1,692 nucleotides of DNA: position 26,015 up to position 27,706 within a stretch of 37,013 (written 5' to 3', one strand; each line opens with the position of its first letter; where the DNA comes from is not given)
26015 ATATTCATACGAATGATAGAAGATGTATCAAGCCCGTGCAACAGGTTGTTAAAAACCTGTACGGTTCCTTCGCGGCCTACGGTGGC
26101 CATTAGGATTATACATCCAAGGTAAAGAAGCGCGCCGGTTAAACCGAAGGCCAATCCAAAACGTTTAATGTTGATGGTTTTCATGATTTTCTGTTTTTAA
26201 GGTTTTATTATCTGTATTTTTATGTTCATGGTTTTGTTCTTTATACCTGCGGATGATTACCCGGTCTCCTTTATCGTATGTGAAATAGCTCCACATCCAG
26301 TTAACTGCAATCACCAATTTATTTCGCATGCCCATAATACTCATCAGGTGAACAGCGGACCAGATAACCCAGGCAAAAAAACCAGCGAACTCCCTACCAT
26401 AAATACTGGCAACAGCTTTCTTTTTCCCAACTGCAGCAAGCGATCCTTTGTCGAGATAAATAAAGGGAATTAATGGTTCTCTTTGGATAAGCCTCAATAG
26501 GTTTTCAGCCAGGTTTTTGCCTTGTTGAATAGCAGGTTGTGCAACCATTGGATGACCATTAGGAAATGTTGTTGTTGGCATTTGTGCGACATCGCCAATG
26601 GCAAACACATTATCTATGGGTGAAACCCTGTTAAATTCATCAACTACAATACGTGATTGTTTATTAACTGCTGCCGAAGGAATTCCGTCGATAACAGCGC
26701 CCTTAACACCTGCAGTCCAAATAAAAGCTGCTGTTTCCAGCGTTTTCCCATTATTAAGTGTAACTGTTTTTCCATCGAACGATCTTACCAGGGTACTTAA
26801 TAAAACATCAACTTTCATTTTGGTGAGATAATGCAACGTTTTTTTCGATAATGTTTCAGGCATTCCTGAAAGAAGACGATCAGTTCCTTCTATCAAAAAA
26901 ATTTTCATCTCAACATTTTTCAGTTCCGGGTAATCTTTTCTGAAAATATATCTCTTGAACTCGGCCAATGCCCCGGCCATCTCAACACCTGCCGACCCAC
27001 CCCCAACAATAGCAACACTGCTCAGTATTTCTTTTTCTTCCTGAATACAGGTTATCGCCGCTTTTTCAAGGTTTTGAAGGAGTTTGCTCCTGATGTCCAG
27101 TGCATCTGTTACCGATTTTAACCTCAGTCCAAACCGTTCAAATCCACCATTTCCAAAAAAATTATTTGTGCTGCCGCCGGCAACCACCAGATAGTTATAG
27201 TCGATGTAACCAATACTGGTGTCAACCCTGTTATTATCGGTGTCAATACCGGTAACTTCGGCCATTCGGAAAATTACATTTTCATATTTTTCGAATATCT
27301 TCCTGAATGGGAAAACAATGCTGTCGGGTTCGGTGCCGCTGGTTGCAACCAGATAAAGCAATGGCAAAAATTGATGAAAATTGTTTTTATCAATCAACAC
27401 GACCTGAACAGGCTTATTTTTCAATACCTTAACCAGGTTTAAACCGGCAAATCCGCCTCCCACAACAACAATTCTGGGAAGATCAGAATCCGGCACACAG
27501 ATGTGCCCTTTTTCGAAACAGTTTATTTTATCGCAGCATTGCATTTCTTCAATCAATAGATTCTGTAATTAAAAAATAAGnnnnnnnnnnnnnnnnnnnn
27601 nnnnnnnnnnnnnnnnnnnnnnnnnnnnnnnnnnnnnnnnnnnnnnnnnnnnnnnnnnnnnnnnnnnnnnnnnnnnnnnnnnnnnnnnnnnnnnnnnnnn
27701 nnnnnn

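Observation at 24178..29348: Nine-gene, tightly coupled operon of metal-domain-tagged flavoproteins, a P-II-like protein and tiny HMA-like/Cys-rich proteins: candidate undescribed metal redox-detoxification system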

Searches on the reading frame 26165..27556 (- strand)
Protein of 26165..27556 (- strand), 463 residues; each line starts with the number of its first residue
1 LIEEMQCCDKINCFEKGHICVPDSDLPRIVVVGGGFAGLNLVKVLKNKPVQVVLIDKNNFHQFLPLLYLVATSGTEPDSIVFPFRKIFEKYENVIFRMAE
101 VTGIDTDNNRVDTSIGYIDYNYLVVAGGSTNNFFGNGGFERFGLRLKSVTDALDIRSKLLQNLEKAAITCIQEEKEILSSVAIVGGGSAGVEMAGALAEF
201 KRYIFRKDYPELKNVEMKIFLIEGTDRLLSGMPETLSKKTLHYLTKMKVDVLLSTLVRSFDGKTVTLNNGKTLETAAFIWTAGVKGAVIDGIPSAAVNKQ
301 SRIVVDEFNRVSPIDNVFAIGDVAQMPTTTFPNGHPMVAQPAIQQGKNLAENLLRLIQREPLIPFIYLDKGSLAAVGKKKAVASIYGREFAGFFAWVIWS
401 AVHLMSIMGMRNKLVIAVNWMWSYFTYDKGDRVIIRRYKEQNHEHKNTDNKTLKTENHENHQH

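Call 3: search_protein_families(library=pfam, proteins=[window:26165-27556:-], max_evalue=0.1)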
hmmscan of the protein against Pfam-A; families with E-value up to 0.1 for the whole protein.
window:26165-27556:- (463 aa): 16 families
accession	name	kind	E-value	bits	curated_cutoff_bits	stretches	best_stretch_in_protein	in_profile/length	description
PF07992.20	Pyr_redox_2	-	1.2e-46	159.9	26.1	1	28-346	2-291/291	Pyridine nucleotide-disulphide oxidoreductase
PF00070.33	Pyr_redox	-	1.2e-12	48.6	22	2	180-265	1-71/82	Pyridine nucleotide-disulphide oxidoreductase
PF22366.1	NDH2_C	-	5.4e-09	36.5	27.7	1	370-425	2-58/62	NDH2 C-terminal domain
PF01266.30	DAO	-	8.5e-06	26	27.9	1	28-58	1-31/353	FAD dependent oxidoreductase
PF13450.12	NAD_binding_8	-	0.00015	22.4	21.9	1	31-59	1-29/68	NAD(P)-binding Rossmann-like domain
PF13738.12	Pyr_redox_3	-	0.00063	19.5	30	0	30-62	1-34/305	Pyridine nucleotide-disulphide oxidoreductase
PF01494.25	FAD_binding_3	-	0.0009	19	22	0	29-59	4-34/349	FAD binding domain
PF02254.24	TrkA_N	-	0.0029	18.3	23.8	0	29-59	1-31/116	TrkA-N domain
PF05834.18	Lycopene_cycl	-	0.0031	17.1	23.4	0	29-57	2-32/380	Lycopene cyclase protein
PF13454.12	NAD_binding_9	-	0.0039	17.6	21.8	0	30-60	1-35/155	FAD-NAD(P)-binding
PF03486.20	HI0933_like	-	0.005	16.8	50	0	28-59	2-33/244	HI0933-like protein Rossmann domain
PF00890.30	FAD_binding_2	-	0.007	16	20.4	0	29-59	2-32/414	FAD binding domain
PF01946.23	Thi4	-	0.017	14.8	26.2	0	29-57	20-49/235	Thi4 family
PF01134.28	GIDA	-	0.028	13.9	22.1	0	181-199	2-20/391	Glucose inhibited division protein A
PF03721.20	UDPG_MGDP_dh_N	-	0.04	13.9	27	0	28-59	2-33/187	UDP-glucose/GDP-mannose dehydrogenase family, NAD binding domain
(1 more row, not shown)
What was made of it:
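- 26165..27544 (-): g6, an NDH-2 paralogue with an N-terminal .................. motif. Pyr_redox_2 and NDH2_C (call 3).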

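Call 4: search_protein_families(library=ncbifam, proteins=[window:26165-27556:-], max_evalue=0.1)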
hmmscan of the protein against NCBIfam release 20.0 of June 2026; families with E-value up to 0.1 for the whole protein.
window:26165-27556:- (463 aa): 75 families (the best 25 are shown)
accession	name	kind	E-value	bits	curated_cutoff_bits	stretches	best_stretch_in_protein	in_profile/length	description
TIGR03169.1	Nterm_to_SelD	hypoth_equivalog_domain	1.6e-27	96.8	310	1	94-397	69-352/365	pyridine nucleotide-disulfide oxidoreductase family protein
NF003437.0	PRK04965.1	equivalog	3.6e-17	62.4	392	1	28-354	4-300/378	NADH:flavorubredoxin reductase NorW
TIGR01350.1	lipoamide_DH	equivalog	1.9e-14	53.3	408.8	1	173-383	165-362/461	dihydrolipoyl dehydrogenase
TIGR03385.1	CoA_CoA_reduc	equivalog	2.9e-13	49.4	578.8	2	160-353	131-313/439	CoA-disulfide reductase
NF046103.1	NOXase_Strep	equivalog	9.4e-12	44.6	600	1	28-326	1-283/442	H2O-forming NADH oxidase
NF045765.1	PhenlGlyoxDHPadH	equivalog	2.7e-11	43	475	2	247-338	202-289/416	NADH-dependent phenylglyoxylate dehydrogenase subunit epsilon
NF049943.1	SQR_III_seleno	exception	9.3e-11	41.2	525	1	28-131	2-108/406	type III sulfide quinone reductase, selenoprotein subtype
NF003585.0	PRK05249.1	equivalog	4.4e-10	38.8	465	1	178-354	176-334/464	Si-specific NAD(P)(+) transhydrogenase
TIGR02374.1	nitri_red_nirB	equivalog_domain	4.6e-10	38.6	578.35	1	29-354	1-303/794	nitrite reductase large subunit NirB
NF004945.0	PRK06292.2-3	equivalog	5.5e-10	38.7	494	1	175-358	168-330/457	dihydrolipoyl dehydrogenase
NF042949.2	3PPDioc_HcaD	equivalog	1.5e-09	37.1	450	1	150-330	116-282/386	3-phenylpropionate/cinnamic acid dioxygenase ferredoxin--NAD(+) reductase subunit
NF007123.0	PRK09564.1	equivalog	2.6e-09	36.3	458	1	28-353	2-314/444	CoA-disulfide reductase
NF004776.0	PRK06116.1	equivalog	7.5e-09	35.1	480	1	176-330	165-311/450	glutathione-disulfide reductase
NF045599.1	bili_reduct_long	exception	2.6e-08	32.6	750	1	13-323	368-619/641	bilirubin reductase, long form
TIGR04369.1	fusion_not_SelD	hypoth_equivalog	3.6e-08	32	700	2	50-199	25-163/701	oxidoreductase/SelD-related fusion protein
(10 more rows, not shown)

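Call 23: find_homologous_proteins(query=window:26165-27544:-, max_evalue=1e-30)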
Query window:26165-27544:- (459 aa): 7857 proteins with E <= 1e-30 among 8000 candidates; the best 120 are listed.
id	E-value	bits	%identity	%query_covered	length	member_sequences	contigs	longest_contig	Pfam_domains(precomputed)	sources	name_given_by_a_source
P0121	7.3e-295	996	100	97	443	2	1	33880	PF01266.31,PF07992.21,PF00070.34,PF22366.2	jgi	-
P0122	6.5e-256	867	85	97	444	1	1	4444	PF01266.31,PF07992.21,PF00070.34,PF13738.13,PF22366.2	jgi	-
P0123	7.1e-231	785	75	98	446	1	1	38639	PF01266.31,PF13450.13,PF07992.21,PF00070.34,PF05834.19,PF22366.2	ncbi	-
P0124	1.8e-224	764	74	97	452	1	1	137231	PF01266.31,PF07992.21,PF00070.34,PF22366.2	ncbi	-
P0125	1.8e-216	738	73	95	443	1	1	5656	PF01266.31,PF07992.21,PF00070.34,PF22366.2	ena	-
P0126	3.7e-214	730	74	95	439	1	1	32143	PF07992.21,PF00070.34,PF22366.2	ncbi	-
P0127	1.7e-213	728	72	95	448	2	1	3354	PF01266.31,PF07992.21,PF00070.34,PF22366.2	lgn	-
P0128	1.7e-210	718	71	95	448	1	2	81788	PF07992.21,PF00070.34,PF22366.2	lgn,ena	-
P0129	4.0e-208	710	71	95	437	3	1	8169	PF01266.31,PF07992.21,PF00070.34,PF22366.2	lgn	-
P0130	4.7e-208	710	69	95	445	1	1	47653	PF13450.13,PF07992.21,PF00070.34,PF13738.13,PF22366.2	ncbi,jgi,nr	ncbi:MAG: NAD(P)/FAD-dependent oxidoreductase [Chlorobi bacterium]|nr:NAD(P)/FAD-dependent oxidoredu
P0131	3.0e-203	694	68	96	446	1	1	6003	PF01266.31,PF07992.21,PF00070.34,PF22366.2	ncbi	-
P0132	3.2e-203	694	69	95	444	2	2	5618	PF07992.21,PF00070.34,PF22366.2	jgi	jgi:NADH dehydrogenase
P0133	6.1e-203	693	69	95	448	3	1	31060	PF01266.31,PF07992.21,PF00070.34,PF22366.2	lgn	-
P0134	1.7e-202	691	68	97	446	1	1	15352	PF01266.31,PF07992.21,PF00070.34,PF22366.2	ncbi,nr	ncbi:MAG: NAD(P)/FAD-dependent oxidoreductase [Draconibacterium sp.]|nr:NAD(P)/FAD-dependent oxidore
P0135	3.0e-202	691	68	95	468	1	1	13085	PF01266.31,PF07992.21,PF00070.34,PF22366.2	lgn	-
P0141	8.4e-200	683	70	92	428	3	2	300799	PF01266.31,PF07992.21,PF00070.34,PF22366.2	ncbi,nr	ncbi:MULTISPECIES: NAD(P)/FAD-dependent oxidoreductase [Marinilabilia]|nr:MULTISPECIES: NAD(P)/FAD-d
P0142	1.8e-199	681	67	95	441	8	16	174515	PF01266.31,PF07992.21,PF00070.34,PF22366.2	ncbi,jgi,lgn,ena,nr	ncbi:MAG: NAD(P)/FAD-dependent oxidoreductase [Mariniphaga sp.]|nr:NAD(P)/FAD-dependent oxidoreducta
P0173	7.7e-181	620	63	95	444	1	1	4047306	PF13450.13,PF07992.21,PF00070.34,PF13738.13,PF03486.21,PF13454.13,PF22366.2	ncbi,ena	-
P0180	1.7e-179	616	61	96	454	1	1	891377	PF07992.21,PF00070.34,PF22366.2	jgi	jgi:NADH dehydrogenase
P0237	4.3e-152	525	55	93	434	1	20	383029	PF01266.31,PF07992.21,PF00070.34,PF13738.13,PF03486.21,PF22366.2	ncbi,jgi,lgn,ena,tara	tara:strand:+ start:72888 stop:74192 length:1305 start_codon:yes stop_codon:yes gene_type:complete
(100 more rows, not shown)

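Call 25: find_encoding_contigs(protein=P0124, flank=10000, max_places=2)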
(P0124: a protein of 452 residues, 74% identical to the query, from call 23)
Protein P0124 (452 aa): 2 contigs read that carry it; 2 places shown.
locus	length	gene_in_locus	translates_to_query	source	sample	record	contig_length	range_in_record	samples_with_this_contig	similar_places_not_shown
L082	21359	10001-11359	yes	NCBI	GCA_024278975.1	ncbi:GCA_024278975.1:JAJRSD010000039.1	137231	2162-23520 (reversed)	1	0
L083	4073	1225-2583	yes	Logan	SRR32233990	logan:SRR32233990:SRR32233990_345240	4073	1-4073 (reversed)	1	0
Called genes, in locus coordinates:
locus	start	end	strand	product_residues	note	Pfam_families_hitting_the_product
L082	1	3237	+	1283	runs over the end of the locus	PF00873:ACR_tran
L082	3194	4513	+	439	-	PF02321:OEP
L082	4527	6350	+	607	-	PF19335:HMBD, PF25917:BSH_RND, PF25973:BSH_CzcB, PF25919:BSH_CusB, PF25869:3HB_CusB (weak), PF25954:Beta-barrel_RND_2, PF25975:CzcB_C (weak), PF11827:DUF3347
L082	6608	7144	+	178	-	-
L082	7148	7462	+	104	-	-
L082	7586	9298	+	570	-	PF07732:Cu-oxidase_3, PF07731:Cu-oxidase_2, PF18962:Por_Secre_tail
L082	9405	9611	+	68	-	-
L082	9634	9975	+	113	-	PF00543:P-II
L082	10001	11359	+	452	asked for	PF01266:DAO (faint), PF07992:Pyr_redox_2, PF00070:Pyr_redox, PF22366:NDH2_C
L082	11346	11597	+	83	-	-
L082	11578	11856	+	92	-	PF18926:DUF5676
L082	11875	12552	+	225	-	PF11827:DUF3347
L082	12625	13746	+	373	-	PF07732:Cu-oxidase_3, PF00394:Cu-oxidase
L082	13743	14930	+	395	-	PF07731:Cu-oxidase_2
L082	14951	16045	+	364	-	PF04945:YHS, PF07992:Pyr_redox_2, PF13738:Pyr_redox_3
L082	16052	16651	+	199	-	PF12833:HTH_18, PF00165:HTH_AraC (weak)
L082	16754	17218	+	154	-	-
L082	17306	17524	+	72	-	PF09851:SHOCT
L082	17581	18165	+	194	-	PF11827:DUF3347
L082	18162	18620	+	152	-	PF14376:Haem_bd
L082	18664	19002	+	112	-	-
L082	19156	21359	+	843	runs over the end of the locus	PF08282:Hydrolase_3 (faint), PF19335:HMBD, PF00122:E1-E2_ATPase, PF00702:Hydrolase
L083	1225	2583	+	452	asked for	PF01266:DAO (faint), PF07992:Pyr_redox_2, PF00070:Pyr_redox, PF22366:NDH2_C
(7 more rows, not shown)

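Call 26: find_encoding_contigs(protein=P0173, flank=8000, max_places=2)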
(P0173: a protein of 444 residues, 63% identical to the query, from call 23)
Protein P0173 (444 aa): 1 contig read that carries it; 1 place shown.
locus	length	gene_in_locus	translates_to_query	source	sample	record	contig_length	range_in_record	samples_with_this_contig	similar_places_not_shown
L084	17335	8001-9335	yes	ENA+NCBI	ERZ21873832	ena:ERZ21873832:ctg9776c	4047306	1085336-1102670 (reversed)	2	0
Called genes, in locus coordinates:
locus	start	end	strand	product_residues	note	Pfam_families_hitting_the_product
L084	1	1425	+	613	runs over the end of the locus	PF19335:HMBD, PF25917:BSH_RND, PF25919:BSH_CusB, PF25973:BSH_CzcB, PF25869:3HB_CusB, PF25954:Beta-barrel_RND_2, PF25975:CzcB_C (weak), PF11827:DUF3347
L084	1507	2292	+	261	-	PF04326:SLFN_AlbA_2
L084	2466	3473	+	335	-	PF00512:HisKA, PF02518:HATPase_c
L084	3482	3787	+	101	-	PF12840:HTH_20, PF01022:HTH_5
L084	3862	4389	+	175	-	-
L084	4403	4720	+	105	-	-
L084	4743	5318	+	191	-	-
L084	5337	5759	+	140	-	PF00034:Cytochrom_C, PF13442:Cytochrome_CBB3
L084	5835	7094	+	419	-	-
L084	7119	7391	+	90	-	-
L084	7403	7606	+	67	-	-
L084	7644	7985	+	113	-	PF00543:P-II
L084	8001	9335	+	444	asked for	PF03486:HI0933_like (faint), PF07992:Pyr_redox_2, PF13450:NAD_binding_8 (faint), PF13454:NAD_binding_9 (faint), PF13738:Pyr_redox_3 (faint), PF00070:Pyr_redox, PF22366:NDH2_C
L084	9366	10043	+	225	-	PF01209:Ubie_methyltran, PF01135:PCMT, PF02353:CMAS (weak), PF13489:Methyltransf_23, PF13847:Methyltransf_31, PF08241:Methyltransf_11, PF08242:Methyltransf_12, PF13649:Methyltransf_25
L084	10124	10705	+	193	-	PF12833:HTH_18, PF00165:HTH_AraC (weak)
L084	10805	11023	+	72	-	PF19335:HMBD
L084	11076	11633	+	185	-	-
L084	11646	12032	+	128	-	PF03625:DUF302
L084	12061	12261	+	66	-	-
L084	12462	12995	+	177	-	PF11827:DUF3347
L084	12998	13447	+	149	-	PF14376:Haem_bd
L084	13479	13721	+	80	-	-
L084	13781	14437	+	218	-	PF04191:PEMT, PF04140:ICMT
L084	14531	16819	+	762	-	PF19335:HMBD, PF00122:E1-E2_ATPase, PF00702:Hydrolase, PF08282:Hydrolase_3 (faint)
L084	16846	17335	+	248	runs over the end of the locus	PF03929:PepSY_TM (weak)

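Call 27: find_encoding_contigs(protein=P0142, flank=8000, max_places=3)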
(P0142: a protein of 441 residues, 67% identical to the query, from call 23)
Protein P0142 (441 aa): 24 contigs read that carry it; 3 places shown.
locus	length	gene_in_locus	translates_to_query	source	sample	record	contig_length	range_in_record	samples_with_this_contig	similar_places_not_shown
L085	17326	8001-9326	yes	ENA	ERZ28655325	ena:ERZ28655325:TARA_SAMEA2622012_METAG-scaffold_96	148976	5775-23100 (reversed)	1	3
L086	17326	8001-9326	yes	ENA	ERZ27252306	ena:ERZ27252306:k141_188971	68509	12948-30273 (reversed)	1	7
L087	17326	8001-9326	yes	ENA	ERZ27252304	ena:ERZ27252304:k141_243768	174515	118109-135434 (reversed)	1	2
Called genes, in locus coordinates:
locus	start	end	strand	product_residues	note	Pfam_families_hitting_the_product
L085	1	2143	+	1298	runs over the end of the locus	PF00873:ACR_tran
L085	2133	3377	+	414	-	PF02321:OEP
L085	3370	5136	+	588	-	PF19335:HMBD, PF25919:BSH_CusB, PF25973:BSH_CzcB, PF25869:3HB_CusB, PF25954:Beta-barrel_RND_2, PF25975:CzcB_C, PF11827:DUF3347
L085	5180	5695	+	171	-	-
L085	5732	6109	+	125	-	PF00403:HMA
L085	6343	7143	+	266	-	PF04326:SLFN_AlbA_2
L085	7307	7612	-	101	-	-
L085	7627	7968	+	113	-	PF00543:P-II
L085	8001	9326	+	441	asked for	PF01266:DAO (faint), PF07992:Pyr_redox_2, PF00070:Pyr_redox, PF22366:NDH2_C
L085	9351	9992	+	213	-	PF01209:Ubie_methyltran, PF01135:PCMT, PF13489:Methyltransf_23, PF13847:Methyltransf_31, PF08241:Methyltransf_11, PF08242:Methyltransf_12, PF13649:Methyltransf_25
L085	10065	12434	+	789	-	PF01564:Spermine_synth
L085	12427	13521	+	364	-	PF02163:Peptidase_M50, PF00571:CBS (faint)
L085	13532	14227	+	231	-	PF11827:DUF3347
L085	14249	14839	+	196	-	PF11827:DUF3347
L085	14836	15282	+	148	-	PF14376:Haem_bd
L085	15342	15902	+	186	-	PF00165:HTH_AraC (faint), PF12833:HTH_18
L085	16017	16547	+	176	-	PF12833:HTH_18, PF00165:HTH_AraC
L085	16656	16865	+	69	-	PF19335:HMBD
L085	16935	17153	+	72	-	PF19335:HMBD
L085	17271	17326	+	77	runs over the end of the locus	PF19335:HMBD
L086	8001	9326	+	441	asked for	PF01266:DAO (faint), PF07992:Pyr_redox_2, PF00070:Pyr_redox, PF22366:NDH2_C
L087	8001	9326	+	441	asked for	PF01266:DAO (faint), PF07992:Pyr_redox_2, PF00070:Pyr_redox, PF22366:NDH2_C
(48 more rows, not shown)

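Call 35: search_solved_structures(query=window:26165-27544:-, max_evalue=1e-10, show_alignments=1)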
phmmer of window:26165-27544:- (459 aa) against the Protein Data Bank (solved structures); distinct sequences matched with E-value up to 1e-10: 16.
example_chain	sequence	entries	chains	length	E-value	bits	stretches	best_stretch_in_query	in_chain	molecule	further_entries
9mqy_A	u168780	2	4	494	1.1e-63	219.1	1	18-431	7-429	NADH:ubiquinone reductase (non-electrogenic)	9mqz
5na1_A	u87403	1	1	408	2.2e-39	139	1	21-392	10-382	NADH dehydrogenase-like protein SAOUHSC_00878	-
5na4_A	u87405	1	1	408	1.1e-38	136.7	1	21-392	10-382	NADH dehydrogenase-like protein SAOUHSC_00878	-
9pxk_C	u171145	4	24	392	2.9e-37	132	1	24-382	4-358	NADH dehydrogenase-like protein YjlD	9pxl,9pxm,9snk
5yjw_A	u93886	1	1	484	2.6e-35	125.5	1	113-419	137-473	Rotenone-insensitive NADH-ubiquinone oxidoreductase, mitochondrial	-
5yjy_A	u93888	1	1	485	2.6e-35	125.5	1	113-419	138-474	Rotenone-insensitive NADH-ubiquinone oxidoreductase, mitochondrial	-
5yjx_A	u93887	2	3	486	2.7e-35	125.5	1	113-419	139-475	Rotenone-insensitive NADH-ubiquinone oxidoreductase, mitochondrial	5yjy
4g6g_A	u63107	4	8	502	3.1e-35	125.3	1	113-419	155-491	Rotenone-insensitive NADH-ubiquinone oxidoreductase, mitochondrial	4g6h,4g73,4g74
4g9k_A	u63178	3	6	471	3.5e-35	125.1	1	113-419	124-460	Rotenone-insensitive NADH-ubiquinone oxidoreductase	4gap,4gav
4nwz_A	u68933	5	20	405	1.9e-31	112.8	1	23-392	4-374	FAD-dependent pyridine nucleotide-disulfide oxidoreductase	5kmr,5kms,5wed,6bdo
5kmq_A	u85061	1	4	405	2.3e-31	112.5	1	23-391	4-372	FAD-dependent pyridine nucleotide-disulfide oxidoreductase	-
5kmp_A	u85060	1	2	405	1.5e-30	109.9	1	23-392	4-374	FAD-dependent pyridine nucleotide-disulfide oxidoreductase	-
5jwa_A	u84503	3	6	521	2e-29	106.1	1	23-356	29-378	NADH dehydrogenase, putative | Type II NADH:ubiquinone oxidoreductase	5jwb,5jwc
9ift_A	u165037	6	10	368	2.4e-13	53.1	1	21-325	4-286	FSP1 (tetrapod ancestor)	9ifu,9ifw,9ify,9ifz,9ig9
9qrt_A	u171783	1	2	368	3.2e-13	52.7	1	21-324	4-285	FSP1 (tetrapod ancestor; L323A mutant) bound to FAD and NAD+ and compound 2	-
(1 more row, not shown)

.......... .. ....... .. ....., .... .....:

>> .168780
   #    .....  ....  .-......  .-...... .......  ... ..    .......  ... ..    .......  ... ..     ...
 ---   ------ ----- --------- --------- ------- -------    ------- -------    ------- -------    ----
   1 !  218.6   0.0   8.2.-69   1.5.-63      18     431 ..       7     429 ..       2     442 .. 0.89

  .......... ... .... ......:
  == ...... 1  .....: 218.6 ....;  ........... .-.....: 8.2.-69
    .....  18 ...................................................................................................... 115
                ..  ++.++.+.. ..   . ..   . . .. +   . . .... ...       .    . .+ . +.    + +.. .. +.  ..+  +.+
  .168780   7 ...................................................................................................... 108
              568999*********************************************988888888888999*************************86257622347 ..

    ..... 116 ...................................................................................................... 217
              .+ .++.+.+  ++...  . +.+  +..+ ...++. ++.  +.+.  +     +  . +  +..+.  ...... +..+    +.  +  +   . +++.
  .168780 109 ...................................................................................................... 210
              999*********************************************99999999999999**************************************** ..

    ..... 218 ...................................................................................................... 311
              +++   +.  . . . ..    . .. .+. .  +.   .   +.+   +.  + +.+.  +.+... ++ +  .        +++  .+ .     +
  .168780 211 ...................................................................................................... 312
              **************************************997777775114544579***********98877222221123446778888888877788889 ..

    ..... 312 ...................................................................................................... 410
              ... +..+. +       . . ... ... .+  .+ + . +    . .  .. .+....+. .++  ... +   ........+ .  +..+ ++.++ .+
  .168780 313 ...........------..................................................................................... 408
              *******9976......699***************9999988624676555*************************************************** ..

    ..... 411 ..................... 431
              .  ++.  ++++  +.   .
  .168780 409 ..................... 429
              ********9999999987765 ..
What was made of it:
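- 26165..27544 (-): Nearest solved structure is NDH-2 9mqy, E 1e-63, aligned from residue 18 (call 35).
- On Type II NADH:quinone oxidoreductase (NDH-2), for g6: 9mqy matches at E 1e-63 over residues 18-431 (call 35).
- g6 has every NDH-2 hallmark and nothing resembling a catalytic metal site near the flavin (calls 3, 35).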

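Call 60: find_related_loci(query=window:26165-27544:-, collection=metagenome_contigs, flank=8000)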
Query window:26165-27544:- (459 aa) in metagenome_contigs; peptide patterns used: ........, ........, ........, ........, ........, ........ (x = any residue, [..] = any of these).
156 stretches matched a pattern; 5 encode a relative of the query (tblastn E <= 1e-3); 5 distinct loci.
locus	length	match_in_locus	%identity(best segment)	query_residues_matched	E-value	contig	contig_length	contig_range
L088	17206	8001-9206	51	37-438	1e-134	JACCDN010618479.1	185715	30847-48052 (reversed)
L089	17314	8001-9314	48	1-438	6e-121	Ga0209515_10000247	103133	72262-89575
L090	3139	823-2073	48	22-438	6e-124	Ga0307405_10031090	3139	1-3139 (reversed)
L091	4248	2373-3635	48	17-436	2e-115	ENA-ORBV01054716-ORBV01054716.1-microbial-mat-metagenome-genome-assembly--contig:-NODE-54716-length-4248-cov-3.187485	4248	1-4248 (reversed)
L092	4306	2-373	51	317-436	3e-36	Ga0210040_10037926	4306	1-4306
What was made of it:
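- Tried and rejected: It returned only 5 distant loci (call 60).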
